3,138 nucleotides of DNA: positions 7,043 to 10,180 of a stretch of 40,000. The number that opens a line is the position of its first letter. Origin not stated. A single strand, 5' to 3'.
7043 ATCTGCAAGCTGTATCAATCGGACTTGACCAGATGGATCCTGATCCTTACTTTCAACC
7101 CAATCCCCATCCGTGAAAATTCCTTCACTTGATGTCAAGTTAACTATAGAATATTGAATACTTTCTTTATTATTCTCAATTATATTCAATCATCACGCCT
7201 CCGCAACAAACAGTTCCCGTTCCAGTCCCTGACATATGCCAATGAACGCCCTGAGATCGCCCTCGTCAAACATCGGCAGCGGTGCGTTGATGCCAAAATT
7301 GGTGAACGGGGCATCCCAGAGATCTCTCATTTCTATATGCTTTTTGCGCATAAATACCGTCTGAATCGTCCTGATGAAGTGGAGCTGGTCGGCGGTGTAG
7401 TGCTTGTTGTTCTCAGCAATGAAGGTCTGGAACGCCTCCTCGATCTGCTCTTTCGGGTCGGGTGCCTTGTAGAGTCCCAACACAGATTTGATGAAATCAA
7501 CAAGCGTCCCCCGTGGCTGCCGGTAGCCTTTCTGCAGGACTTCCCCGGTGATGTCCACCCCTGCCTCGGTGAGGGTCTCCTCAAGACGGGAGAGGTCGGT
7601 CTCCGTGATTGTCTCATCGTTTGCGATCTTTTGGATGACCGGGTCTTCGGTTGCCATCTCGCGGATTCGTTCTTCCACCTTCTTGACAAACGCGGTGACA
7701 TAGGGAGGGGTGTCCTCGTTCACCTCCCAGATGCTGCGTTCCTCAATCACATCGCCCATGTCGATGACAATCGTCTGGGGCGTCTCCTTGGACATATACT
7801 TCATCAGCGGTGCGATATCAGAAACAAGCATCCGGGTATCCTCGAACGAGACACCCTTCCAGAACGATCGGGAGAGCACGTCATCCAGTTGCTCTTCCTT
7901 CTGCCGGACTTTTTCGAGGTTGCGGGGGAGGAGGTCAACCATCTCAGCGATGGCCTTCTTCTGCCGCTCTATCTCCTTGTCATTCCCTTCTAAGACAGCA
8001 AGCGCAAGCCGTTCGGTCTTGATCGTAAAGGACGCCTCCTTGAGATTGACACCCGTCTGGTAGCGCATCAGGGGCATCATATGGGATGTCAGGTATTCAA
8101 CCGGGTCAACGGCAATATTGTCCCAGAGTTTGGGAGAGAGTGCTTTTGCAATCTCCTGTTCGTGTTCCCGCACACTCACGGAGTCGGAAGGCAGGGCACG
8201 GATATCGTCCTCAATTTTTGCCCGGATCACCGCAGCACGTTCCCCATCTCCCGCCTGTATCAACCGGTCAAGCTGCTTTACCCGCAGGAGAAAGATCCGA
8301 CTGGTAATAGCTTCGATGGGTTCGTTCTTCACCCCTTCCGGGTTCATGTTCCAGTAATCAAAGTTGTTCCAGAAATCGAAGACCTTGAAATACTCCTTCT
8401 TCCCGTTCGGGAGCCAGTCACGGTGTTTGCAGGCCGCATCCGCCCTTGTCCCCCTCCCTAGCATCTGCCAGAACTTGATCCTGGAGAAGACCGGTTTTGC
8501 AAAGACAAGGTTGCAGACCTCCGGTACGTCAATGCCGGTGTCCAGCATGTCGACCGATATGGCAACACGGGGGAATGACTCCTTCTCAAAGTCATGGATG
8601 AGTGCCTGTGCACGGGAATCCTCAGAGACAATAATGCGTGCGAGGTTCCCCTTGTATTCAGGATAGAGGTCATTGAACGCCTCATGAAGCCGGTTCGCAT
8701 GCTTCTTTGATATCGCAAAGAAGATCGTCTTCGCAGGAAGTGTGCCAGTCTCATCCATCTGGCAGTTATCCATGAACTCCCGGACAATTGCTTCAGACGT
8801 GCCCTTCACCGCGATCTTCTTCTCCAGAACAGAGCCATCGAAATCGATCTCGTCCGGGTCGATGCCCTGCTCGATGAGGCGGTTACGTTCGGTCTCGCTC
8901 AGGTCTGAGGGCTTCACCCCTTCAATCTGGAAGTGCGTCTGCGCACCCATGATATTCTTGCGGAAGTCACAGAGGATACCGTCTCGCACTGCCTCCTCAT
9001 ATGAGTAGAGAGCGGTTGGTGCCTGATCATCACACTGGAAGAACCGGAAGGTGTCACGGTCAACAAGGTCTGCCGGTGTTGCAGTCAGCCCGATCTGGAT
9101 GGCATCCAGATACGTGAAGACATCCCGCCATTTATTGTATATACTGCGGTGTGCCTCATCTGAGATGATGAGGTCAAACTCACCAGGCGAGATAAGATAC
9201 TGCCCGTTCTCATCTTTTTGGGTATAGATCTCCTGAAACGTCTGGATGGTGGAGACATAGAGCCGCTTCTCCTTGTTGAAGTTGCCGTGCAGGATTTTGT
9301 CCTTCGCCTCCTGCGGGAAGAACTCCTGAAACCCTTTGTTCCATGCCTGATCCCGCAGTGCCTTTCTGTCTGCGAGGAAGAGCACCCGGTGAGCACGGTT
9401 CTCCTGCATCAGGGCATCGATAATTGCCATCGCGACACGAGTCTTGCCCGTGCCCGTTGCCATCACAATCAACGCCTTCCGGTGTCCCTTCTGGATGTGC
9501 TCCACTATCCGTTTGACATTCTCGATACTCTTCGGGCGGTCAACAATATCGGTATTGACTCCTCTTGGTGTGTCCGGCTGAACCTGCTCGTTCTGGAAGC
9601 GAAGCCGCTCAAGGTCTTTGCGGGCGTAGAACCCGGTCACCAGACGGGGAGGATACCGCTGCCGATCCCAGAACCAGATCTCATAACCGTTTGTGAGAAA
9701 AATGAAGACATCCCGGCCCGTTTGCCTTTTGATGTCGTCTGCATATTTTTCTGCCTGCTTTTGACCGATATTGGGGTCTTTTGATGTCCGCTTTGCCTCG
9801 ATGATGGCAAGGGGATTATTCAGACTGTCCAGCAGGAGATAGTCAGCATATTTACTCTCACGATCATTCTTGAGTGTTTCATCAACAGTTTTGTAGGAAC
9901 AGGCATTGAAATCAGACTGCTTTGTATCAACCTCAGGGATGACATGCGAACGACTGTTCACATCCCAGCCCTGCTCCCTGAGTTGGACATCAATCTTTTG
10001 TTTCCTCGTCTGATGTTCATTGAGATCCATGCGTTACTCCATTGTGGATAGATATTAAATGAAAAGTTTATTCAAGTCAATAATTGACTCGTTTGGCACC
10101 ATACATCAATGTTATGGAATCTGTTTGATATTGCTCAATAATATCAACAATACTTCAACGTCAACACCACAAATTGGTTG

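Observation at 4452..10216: Full type I R-M system carried inside the casposon, co-oriented with and directly downstream of the casposase operon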

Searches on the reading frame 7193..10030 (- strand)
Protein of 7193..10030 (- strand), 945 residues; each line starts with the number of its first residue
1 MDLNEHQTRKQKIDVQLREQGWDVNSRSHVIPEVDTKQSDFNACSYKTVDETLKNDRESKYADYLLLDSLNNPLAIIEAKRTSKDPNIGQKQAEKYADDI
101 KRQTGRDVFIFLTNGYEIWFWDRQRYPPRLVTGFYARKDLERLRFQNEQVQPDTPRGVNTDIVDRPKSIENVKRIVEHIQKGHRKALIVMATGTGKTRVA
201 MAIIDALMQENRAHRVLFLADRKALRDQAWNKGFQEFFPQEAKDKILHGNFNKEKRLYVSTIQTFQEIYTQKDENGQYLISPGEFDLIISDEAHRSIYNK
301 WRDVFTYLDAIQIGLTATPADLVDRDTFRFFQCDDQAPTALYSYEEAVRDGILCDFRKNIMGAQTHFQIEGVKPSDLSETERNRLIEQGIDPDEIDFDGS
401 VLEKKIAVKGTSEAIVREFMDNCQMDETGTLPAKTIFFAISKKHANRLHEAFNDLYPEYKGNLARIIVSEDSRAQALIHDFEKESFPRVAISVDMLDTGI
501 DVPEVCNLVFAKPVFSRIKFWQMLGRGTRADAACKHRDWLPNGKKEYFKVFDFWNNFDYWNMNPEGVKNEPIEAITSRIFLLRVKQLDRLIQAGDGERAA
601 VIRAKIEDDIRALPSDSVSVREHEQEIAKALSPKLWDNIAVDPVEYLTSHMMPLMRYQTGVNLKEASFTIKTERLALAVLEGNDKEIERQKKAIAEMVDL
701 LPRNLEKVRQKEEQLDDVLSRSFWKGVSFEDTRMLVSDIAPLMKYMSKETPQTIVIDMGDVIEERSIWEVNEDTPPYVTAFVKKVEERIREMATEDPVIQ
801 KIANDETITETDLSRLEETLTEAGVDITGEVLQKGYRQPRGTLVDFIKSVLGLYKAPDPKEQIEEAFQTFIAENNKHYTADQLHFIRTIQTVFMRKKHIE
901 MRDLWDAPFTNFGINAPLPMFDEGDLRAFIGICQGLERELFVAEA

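Call 3: search_protein_families(library=pfam, proteins=[window:7193-10030:-], max_evalue=0.01)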
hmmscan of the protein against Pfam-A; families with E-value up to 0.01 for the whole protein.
window:7193-10030:- (945 aa): 7 families
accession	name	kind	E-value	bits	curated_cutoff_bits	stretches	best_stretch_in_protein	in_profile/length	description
PF04851.21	ResIII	-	8.1e-40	136.8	22.5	1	164-320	4-163/164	Type III restriction enzyme, res subunit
PF08463.15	EcoEI_R_C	-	2.6e-23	83.3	24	1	781-927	3-152/163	EcoEI R protein C-terminal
PF18766.7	SWI2_SNF2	-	3.9e-21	76.2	26.7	1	171-355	5-187/221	SWI2/SNF2 ATPase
PF04313.20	HSDR_N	-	1e-11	45.5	25.1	1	3-127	2-196/198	Type I restriction enzyme R protein N terminus (HSDR_N)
PF00270.35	DEAD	-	9.2e-10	38.9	26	1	174-320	6-161/167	DEAD/DEAH box helicase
PF00271.37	Helicase_C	-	2.2e-07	31.5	23.5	1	433-530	16-109/110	Helicase conserved C-terminal domain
PF09848.15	SLFN-g3_helicase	-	0.001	18.9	24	0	191-297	9-92/354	Schlafen group 3, DNA/RNA helicase domain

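Call 31: find_homologous_proteins(query=window:7193-10030:-, max_evalue=1e-50)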
Query window:7193-10030:- (945 aa): 7984 proteins with E <= 1e-50 among 8000 candidates; the best 120 are listed.
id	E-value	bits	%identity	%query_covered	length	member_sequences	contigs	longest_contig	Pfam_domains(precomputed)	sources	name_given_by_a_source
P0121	0.0e+0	2069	96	100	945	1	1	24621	PF00270.36,PF08463.16,PF04313.21,PF18766.8,PF00271.38,PF04851.22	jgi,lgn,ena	-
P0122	0.0e+0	2051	95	100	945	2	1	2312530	PF00270.36,PF08463.16,PF04313.21,PF18766.8,PF00271.38,PF04851.22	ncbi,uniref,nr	ncbi:DEAD/DEAH box helicase [Methanoplanus sp. FWC-SCC4]|uniref:DEAD/DEAH box helicase n=1 Tax=Metha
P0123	0.0e+0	1974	91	100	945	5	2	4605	PF00270.36,PF08463.16,PF04313.21,PF18766.8,PF00271.38,PF04851.22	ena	-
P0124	0.0e+0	1829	84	100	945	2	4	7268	PF00270.36,PF08463.16,PF04313.21,PF18766.8,PF00271.38,PF04851.22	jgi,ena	-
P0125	0.0e+0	1778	82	100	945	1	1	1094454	PF00270.36,PF08463.16,PF04313.21,PF18766.8,PF00271.38,PF04851.22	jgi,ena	-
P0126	0.0e+0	1702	78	100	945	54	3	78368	PF00270.36,PF08463.16,PF04313.21,PF18766.8,PF00271.38,PF04851.22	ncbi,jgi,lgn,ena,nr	ncbi:MAG: type I restriction endonuclease subunit R [Methanomicrobiales archaeon HGW-Methanomicrobia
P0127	0.0e+0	1694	78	100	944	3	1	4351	PF00270.36,PF08463.16,PF04313.21,PF18766.8,PF00271.38,PF04851.22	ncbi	-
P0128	0.0e+0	1684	78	100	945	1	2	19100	PF00270.36,PF08463.16,PF04313.21,PF18766.8,PF00271.38,PF04851.22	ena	-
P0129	0.0e+0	1684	77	100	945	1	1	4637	PF00270.36,PF08463.16,PF04313.21,PF18766.8,PF00271.38,PF04851.22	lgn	-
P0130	0.0e+0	1684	78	100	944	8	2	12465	PF00270.36,PF08463.16,PF04313.21,PF18766.8,PF04851.22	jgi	-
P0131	0.0e+0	1683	78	100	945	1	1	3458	PF00270.36,PF08463.16,PF04313.21,PF18766.8,PF04851.22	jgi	-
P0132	0.0e+0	1679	77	100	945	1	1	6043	PF00270.36,PF08463.16,PF04313.21,PF18766.8,PF00271.38,PF04851.22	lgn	-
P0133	0.0e+0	1679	77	100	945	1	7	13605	PF00270.36,PF08463.16,PF04313.21,PF18766.8,PF00271.38,PF04851.22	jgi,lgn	jgi:type I restriction enzyme R subunit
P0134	0.0e+0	1678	77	100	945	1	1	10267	PF00270.36,PF08463.16,PF04313.21,PF18766.8,PF00271.38,PF04851.22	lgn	-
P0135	0.0e+0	1676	77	100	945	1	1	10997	PF00270.36,PF08463.16,PF04313.21,PF18766.8,PF00271.38,PF04851.22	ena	-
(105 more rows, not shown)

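Call 32: find_encoding_contigs(protein=P0121, flank=10000, max_places=3)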
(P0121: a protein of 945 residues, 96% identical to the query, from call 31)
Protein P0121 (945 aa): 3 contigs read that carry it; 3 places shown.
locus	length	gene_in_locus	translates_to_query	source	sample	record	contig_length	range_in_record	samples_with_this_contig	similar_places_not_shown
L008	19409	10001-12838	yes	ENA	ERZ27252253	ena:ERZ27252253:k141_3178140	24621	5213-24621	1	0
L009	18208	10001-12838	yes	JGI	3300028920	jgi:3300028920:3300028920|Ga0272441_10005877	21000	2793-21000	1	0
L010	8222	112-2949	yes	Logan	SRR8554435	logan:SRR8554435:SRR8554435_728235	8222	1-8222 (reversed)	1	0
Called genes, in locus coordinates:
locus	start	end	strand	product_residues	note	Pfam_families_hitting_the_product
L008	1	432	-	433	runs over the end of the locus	-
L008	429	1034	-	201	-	-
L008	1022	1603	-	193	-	-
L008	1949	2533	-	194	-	-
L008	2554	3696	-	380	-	PF08867:FRG, PF13371:TPR_9 (weak)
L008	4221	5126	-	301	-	-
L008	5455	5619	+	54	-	-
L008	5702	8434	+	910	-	PF09250:Prim-Pol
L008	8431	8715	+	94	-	-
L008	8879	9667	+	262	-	-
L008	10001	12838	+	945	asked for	PF04313:HSDR_N, PF00270:DEAD, PF04851:ResIII, PF18766:SWI2_SNF2, PF00271:Helicase_C (weak), PF08463:EcoEI_R_C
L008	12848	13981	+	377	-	PF01420:Methylase_S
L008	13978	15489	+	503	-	PF12161:HsdM_N, PF02384:N6_Mtase, PF01170:UPF0020, PF07669:Eco57I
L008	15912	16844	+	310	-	PF05621:TniB (weak), PF13191:AAA_16, PF13401:AAA_22, PF22606:Cdc6-ORC-like_ATPase_lid (weak), PF22703:Cdc6_lid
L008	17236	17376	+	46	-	-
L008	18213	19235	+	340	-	-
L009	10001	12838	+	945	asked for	PF04313:HSDR_N, PF00270:DEAD, PF04851:ResIII, PF18766:SWI2_SNF2, PF00271:Helicase_C (weak), PF08463:EcoEI_R_C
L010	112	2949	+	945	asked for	PF04313:HSDR_N, PF00270:DEAD, PF04851:ResIII, PF18766:SWI2_SNF2, PF00271:Helicase_C (weak), PF08463:EcoEI_R_C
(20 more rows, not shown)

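Call 33: find_encoding_contigs(protein=P0122, flank=10000, max_places=3)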
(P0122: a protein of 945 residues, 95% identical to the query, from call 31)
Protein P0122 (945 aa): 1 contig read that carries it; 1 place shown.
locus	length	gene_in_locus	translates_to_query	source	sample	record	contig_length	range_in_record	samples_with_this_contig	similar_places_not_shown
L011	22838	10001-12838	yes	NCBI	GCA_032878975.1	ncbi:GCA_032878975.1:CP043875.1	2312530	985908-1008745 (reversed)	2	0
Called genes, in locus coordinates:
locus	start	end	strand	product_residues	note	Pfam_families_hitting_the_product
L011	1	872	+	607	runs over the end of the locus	-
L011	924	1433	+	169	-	PF13302:Acetyltransf_3, PF00583:Acetyltransf_1, PF08445:FR47 (weak)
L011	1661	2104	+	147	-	PF02663:FmdE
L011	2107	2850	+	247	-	PF00005:ABC_tran, PF02463:SMC_N (faint), PF13304:AAA_21 (faint)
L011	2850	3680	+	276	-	PF00950:ABC-3, PF01032:FecCD (weak)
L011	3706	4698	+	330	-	PF01297:ZnuA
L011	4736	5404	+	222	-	PF05175:MTS (weak), PF13489:Methyltransf_23, PF13847:Methyltransf_31, PF08241:Methyltransf_11, PF08242:Methyltransf_12, PF13649:Methyltransf_25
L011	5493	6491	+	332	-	-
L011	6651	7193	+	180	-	PF08269:dCache_2, PF17200:sCache_2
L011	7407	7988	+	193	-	PF01966:HD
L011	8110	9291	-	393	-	-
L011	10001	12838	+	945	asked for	PF04313:HSDR_N, PF00270:DEAD, PF04851:ResIII, PF18766:SWI2_SNF2, PF00271:Helicase_C (weak), PF08463:EcoEI_R_C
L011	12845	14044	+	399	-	PF01420:Methylase_S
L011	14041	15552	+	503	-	PF12161:HsdM_N, PF02384:N6_Mtase, PF01170:UPF0020, PF07669:Eco57I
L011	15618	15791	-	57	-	-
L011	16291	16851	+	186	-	PF01812:5-FTHF_cyc-lig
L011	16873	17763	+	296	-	PF01913:FTR, PF02741:FTR_C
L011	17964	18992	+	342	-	PF21088:MS_channel_1st, PF00924:MS_channel_2nd, PF21082:MS_channel_3rd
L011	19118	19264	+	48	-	PF04945:YHS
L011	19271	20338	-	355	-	PF01544:CorA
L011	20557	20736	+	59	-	-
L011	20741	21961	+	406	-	PF00149:Metallophos, PF12850:Metallophos_2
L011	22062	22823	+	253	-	PF04254:DUF432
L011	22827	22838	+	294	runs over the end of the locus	PF00924:MS_channel_2nd, PF21082:MS_channel_3rd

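Call 41: search_protein_families(library=padloc, proteins=[window:7193-10030:-], max_evalue=0.001)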
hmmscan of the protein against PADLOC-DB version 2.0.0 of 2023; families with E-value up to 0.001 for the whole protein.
window:7193-10030:- (945 aa): 17 families
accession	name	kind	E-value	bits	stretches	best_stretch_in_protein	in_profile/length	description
PDLC03047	REase_I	-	1.2e-137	458.4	1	51-912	229-1077/1107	Type I restriction enzyme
PDLC03049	REase_I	-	3e-46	155.8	1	5-556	11-541/807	Type I restriction enzyme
PDLC03042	REase_I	-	1.2e-41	140.1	1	171-552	452-843/1170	Type I restriction enzyme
PDLC03658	mREase_IV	-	4.1e-21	72.5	2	169-385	228-437/953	Type IV methyl-directed restriction enzyme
PDLC02707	PbeA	-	8.2e-18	62.3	1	174-510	259-597/672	PbeA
PDLC03659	mREase_IV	-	2.2e-17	60.2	1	177-530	233-553/945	Type IV methyl-directed restriction enzyme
PDLC02704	PbeA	-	6e-13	46.1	1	173-505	260-606/682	PbeA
PDLC02706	PbeA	-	7.3e-13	46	1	181-356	283-471/722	PbeA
PDLC02703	PbeA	-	2.8e-11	40.7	1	138-533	217-602/626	PbeA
PDLC03048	REase_I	-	8.5e-10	35.4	1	162-319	239-408/976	Type I restriction enzyme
PDLC04556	PDC-M27C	-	1.2e-06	25.1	1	167-258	39-128/892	-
PDLC03597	REase_MTase_IIG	-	2.5e-06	23.3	0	165-231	169-235/1646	Type IIG restriction enzyme-methyltransferase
PDLC02705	PbeA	-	8e-06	22.3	1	286-528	376-618/691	PbeA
PDLC01439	typeIV_DinG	-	3.3e-05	20.7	0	170-232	22-78/575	CAS-IV-A; associated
PDLC04986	PDC-S28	-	3.4e-05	20.4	1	181-297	50-163/831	-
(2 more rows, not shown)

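Call 62: search_protein_families(library=pfam, proteins=[L011:8110-9291:-, L008:8879-9667:+, L008:15912-16844:+], max_evalue=0.01)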
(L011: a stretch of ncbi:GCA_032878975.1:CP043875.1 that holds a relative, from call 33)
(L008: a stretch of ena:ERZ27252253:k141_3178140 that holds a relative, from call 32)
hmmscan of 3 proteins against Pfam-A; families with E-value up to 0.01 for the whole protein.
L011:8110-9291:- (393 aa): 0 families

L008:8879-9667:+ (262 aa): 0 families

L008:15912-16844:+ (310 aa): 10 families
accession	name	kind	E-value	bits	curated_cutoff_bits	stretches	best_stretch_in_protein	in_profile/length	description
PF22703.2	Cdc6_lid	-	5.1e-24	84.4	27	1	230-293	2-66/68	Cdc6 AAA+ ATPase-type lid domain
PF13191.12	AAA_16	-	7.1e-11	43.3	32.6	1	43-125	2-82/167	AAA ATPase domain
PF13401.12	AAA_22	-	1.5e-07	32.2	27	1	68-178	7-107/130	AAA domain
PF22606.2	Cdc6-ORC-like_ATPase_lid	-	2.1e-07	31.2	27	1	223-279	1-58/60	Cdc6/ORC-like, ATPase lid domain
PF05621.17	TniB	-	3e-06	27.2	22.4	1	63-168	32-133/189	Bacterial TniB protein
PF00931.28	NB-ARC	-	0.00049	19.9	23.5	1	67-165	19-111/248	NB-ARC domain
PF05673.19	DUF815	-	0.00088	18.9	23.8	1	45-124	32-104/249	Protein of unknown function (DUF815)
PF00004.35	AAA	-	0.0031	18.4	21.2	1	69-170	1-73/131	ATPase family associated with various cellular activities (AAA)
PF20436.4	LonB_AAA-LID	-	0.0042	17.5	22.4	1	265-296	30-61/65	Archaeal LonB, AAA+ ATPase LID domain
PF13238.12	AAA_18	-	0.0075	17.2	29.4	0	69-90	1-22/128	AAA domain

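Call 72: search_protein_families(library=ncbifam, proteins=[window:7193-10030:-], max_evalue=0.001)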
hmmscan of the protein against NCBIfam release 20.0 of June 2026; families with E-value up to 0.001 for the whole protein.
window:7193-10030:- (945 aa): 11 families
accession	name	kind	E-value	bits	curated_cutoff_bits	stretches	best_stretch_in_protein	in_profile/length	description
NF046051.1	restrict_EcoAI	equivalog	3.8e-78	263.7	550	1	3-556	1-531/768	EcoAI/FtnUII family type I restriction enzme subunit R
NF008521.0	PRK11448.1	equivalog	8.5e-78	262.5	729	1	1-554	229-815/1123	type I restriction-modification system endonuclease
TIGR00348.1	hsdR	subfamily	4.4e-22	78.4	284.55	1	171-484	250-571/674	HsdR family type I site-specific deoxyribonuclease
NF010337.0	PRK13766.1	equivalog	1e-12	47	610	1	179-297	28-145/781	Hef nuclease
NF053632.1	heli_RadD_YejH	equivalog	2.8e-12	45.7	720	1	165-532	4-344/573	DNA repair helicase RadD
TIGR04095.1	dnd_restrict_1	equivalog_domain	8.2e-11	41.5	600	1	177-505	18-358/451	DNA phosphorothioation system restriction enzyme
NF003673.1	PRK05298.1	equivalog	7.5e-08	31.2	743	1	170-242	16-82/653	excinuclease ABC subunit UvrB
TIGR00631.1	uvrb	equivalog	6.6e-07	27.9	750.1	1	170-242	16-82/658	excinuclease ABC subunit UvrB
NF010469.0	PRK13894.1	subfamily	0.00065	19.1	508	0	171-225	137-191/320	conjugal transfer ATPase TrbB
NF045503.1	repair_heli_XPB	equivalog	0.00065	18.4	610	0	165-318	185-334/548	DNA repair helicase XPB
TIGR02782.1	TrbB_P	equivalog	0.00072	18.9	304.55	0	175-231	129-184/303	P-type conjugative transfer ATPase TrbB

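Call 73: search_solved_structures(query=window:7193-10030:-, max_evalue=0.00001)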
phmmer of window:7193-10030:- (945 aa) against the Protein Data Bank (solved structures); distinct sequences matched with E-value up to 0.00001: 3.
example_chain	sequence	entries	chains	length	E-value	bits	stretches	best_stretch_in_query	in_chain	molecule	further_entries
3h1t_A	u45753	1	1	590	5.2e-47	163.6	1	1-530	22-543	Type I site-specific restriction-modification system, R (Restriction) subunit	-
7clg_A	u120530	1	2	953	1.1e-19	73.1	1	160-410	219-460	Putative helicase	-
1wp9_A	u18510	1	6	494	2.9e-06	28.7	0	184-320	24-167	ATP-dependent RNA helicase, putative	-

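Call 88: find_encoding_contigs(protein=P0125, flank=10000, max_places=2)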
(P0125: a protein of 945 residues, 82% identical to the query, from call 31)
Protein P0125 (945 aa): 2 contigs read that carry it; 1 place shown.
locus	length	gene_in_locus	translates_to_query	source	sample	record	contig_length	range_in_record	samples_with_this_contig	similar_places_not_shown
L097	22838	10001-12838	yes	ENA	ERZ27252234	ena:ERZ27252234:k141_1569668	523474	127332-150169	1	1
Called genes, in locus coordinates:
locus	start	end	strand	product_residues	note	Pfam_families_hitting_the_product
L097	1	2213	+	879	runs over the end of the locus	PF00091:Tubulin, PF21011:CetZ_C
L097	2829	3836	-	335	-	PF08271:Zn_Ribbon_TF, PF00382:TFIIB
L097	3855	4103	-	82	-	PF04410:Gar1 (weak)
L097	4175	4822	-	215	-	PF02811:PHP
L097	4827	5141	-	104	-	PF01922:SRP19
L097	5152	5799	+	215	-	PF03308:MeaB (faint), PF02492:cobW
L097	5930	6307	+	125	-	PF01201:Ribosomal_S8e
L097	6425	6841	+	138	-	-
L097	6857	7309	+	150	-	PF09999:DUF2240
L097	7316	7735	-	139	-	PF01092:Ribosomal_S6e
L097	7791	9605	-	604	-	PF00009:GTP_EFTU, PF01926:MMR_HSR1 (weak), PF03144:GTP_EFTU_D2 (weak), PF11987:IF-2, PF14578:GTP_EFTU_D4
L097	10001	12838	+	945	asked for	PF04313:HSDR_N, PF00270:DEAD, PF04851:ResIII, PF18766:SWI2_SNF2, PF00271:Helicase_C (faint), PF08463:EcoEI_R_C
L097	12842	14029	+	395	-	PF01420:Methylase_S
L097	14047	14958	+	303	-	PF02810:SEC-C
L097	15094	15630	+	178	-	PF01936:NYN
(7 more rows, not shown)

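Call 89: find_encoding_contigs(protein=P0126, flank=10000, max_places=3)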
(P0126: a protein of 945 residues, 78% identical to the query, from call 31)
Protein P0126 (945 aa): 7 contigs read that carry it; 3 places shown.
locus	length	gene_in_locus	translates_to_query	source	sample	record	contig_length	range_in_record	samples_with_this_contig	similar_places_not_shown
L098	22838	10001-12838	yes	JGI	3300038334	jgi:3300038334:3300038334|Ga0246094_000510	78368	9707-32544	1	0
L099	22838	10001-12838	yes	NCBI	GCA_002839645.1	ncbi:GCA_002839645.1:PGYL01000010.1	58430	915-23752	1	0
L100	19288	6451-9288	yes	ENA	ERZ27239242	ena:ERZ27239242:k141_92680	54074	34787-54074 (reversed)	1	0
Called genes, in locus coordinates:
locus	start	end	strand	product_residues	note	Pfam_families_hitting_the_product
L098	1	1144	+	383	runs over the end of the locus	PF13191:AAA_16, PF13401:AAA_22, PF00004:AAA (faint), PF22703:Cdc6_lid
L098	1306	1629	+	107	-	-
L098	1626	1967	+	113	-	-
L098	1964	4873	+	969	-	PF27228:MTBMA_p00010_2nd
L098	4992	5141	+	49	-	-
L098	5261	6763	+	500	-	PF13271:DUF4062, PF13749:HATPase_c_4, PF21247:Fic-like_C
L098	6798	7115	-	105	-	-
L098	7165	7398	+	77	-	PF21247:Fic-like_C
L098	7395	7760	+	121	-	PF15919:HicB_lk_antitox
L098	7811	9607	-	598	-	PF03235:GmrSD_N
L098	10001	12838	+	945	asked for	PF04313:HSDR_N, PF00271:Helicase_C (faint), PF00270:DEAD (weak), PF04851:ResIII, PF18766:SWI2_SNF2, PF08463:EcoEI_R_C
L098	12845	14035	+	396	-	PF01420:Methylase_S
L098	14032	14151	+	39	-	-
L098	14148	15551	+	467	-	PF12161:HsdM_N (faint), PF02384:N6_Mtase, PF01170:UPF0020 (weak), PF07669:Eco57I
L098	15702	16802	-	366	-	-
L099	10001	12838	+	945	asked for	PF04313:HSDR_N, PF00271:Helicase_C (faint), PF00270:DEAD (weak), PF04851:ResIII, PF18766:SWI2_SNF2, PF08463:EcoEI_R_C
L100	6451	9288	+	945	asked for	PF04313:HSDR_N, PF00271:Helicase_C (faint), PF00270:DEAD (weak), PF04851:ResIII, PF18766:SWI2_SNF2, PF08463:EcoEI_R_C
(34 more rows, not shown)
